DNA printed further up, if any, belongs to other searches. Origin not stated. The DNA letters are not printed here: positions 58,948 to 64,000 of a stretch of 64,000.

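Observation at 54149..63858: Tandem pair of ~1560-aa gingipain-like C25 peptidases with proprotein-convertase P-domains and T9SS sorting tails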

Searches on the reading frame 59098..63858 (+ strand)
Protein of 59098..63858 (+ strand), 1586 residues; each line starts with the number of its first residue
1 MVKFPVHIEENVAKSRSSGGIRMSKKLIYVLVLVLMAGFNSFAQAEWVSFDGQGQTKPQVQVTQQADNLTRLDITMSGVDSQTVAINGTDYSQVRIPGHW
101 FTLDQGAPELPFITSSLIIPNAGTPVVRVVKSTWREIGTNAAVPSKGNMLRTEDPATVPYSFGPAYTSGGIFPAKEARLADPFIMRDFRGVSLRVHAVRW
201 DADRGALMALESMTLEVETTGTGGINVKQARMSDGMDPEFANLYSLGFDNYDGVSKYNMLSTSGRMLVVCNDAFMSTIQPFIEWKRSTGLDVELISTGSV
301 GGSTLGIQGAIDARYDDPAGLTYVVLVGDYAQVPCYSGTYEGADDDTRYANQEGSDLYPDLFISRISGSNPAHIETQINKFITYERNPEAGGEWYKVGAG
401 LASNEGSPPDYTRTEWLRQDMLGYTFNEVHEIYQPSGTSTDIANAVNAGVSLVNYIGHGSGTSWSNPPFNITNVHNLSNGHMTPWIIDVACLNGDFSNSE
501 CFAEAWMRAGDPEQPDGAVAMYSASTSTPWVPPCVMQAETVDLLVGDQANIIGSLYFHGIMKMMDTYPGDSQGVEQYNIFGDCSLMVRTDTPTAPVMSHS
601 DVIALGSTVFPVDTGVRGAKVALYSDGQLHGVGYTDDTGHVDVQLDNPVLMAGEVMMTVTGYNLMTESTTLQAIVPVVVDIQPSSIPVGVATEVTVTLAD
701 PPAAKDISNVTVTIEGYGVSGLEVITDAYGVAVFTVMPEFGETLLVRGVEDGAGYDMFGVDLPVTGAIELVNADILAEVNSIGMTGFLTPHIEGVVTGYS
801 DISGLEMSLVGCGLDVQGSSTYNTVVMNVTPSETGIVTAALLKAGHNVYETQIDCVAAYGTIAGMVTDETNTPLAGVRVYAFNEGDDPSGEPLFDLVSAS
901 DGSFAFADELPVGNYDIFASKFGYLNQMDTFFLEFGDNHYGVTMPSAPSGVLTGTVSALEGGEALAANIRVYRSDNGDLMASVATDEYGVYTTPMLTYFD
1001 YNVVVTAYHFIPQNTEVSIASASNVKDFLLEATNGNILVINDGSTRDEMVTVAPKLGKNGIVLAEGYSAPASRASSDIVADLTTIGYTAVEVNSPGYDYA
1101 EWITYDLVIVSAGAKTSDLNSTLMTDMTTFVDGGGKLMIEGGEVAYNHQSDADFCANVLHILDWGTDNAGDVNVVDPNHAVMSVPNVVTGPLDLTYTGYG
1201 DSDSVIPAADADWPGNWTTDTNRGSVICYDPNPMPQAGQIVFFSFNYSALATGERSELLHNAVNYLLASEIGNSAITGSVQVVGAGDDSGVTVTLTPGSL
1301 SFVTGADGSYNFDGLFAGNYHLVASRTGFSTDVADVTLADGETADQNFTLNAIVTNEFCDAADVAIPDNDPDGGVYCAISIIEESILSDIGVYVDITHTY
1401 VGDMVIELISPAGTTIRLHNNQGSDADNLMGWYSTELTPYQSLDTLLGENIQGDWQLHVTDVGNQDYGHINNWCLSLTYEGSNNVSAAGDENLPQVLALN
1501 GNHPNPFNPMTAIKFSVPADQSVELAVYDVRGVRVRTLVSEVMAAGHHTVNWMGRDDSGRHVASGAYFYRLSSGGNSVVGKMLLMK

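Call 5: search_protein_families(library=pfam, proteins=[window:59098-63858:+], max_evalue=0.01)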
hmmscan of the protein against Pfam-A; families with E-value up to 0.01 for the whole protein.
window:59098-63858:+ (1586 aa): 10 families
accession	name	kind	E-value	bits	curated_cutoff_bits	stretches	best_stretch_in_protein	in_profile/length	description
PF01364.23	Peptidase_C25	-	8.7e-51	173.7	23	1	266-587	1-374/374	Peptidase family C25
PF13620.12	CarboxypepD_reg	-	2.6e-27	95.4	32.3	3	1289-1350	15-81/82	Carboxypeptidase regulatory-like domain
PF01483.27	P_proprotein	-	7.1e-20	71.4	21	1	1388-1476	2-85/86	Proprotein convertase P-domain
PF08126.16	Propeptide_C25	-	2.9e-15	56.4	22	1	56-217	7-170/205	Propeptide_C25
PF13715.12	CarbopepD_reg_2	-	1.2e-14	54.6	32.2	1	1289-1351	15-77/88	CarboxypepD_reg-like domain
PF13860.13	FlgD_ig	-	3.2e-10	40.3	27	1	1519-1572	20-74/79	FlgD Ig-like domain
PF03785.20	Peptidase_C25_C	-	4e-07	30.2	25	1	592-667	1-74/79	Peptidase family C25, C terminal ig-like domain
PF17210.9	SdrD_B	-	0.00015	22.4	29.7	0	1289-1343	25-84/112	SdrD B-like domain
PF17802.7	SpaA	-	0.0017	18.9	23.1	0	1301-1329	35-65/91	Prealbumin-like fold domain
PF18962.6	Por_Secre_tail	-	0.0045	17.7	27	0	1504-1582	3-73/75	Secretion system C-terminal sorting domain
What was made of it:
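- On T9SS type A cargo: PF18962 is below its gathering score (23.0 and 17.7 against 27), while FlgD_ig is above (call 5).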

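Call 7: search_protein_families(library=ncbifam, proteins=[window:59098-63858:+], max_evalue=0.01)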
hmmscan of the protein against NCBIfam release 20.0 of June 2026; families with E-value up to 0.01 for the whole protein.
window:59098-63858:+ (1586 aa): 8 families
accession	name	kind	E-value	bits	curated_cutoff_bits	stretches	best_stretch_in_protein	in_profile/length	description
NF033707.1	T9SS_sortase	equivalog_domain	1.8e-14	52.4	420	2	1502-1572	1001-1076/1095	type IX secretion system sortase PorU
NF052324.1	PorU_rel_Nterm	equivalog_domain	3.5e-09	35.4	450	1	353-511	520-687/879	putative type IX secretion system sortase PorU2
NF052345.1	S_layer_anammox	exception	9e-08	29.9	1400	2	1273-1359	1312-1400/1596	Kustd1514 family S-layer glycoprotein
NF005176.1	PRK06655.1-1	equivalog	3.5e-06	27.1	230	1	1518-1573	94-149/197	flagellar hook assembly protein FlgD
TIGR04183.1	Por_Secre_tail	domain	5e-05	23.2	23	1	1504-1582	3-69/72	T9SS type A sorting domain-containing protein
NF009276.0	PRK12633.1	equivalog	0.00027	20.7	383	1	1512-1572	119-180/234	flagellar basal body rod modification protein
NF009453.0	PRK12813.1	equivalog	0.004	16.7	264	1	1519-1573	123-173/223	flagellar basal body rod modification protein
NF009452.0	PRK12812.1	equivalog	0.0087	15.3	258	0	1520-1568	151-201/289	flagellar basal body rod modification protein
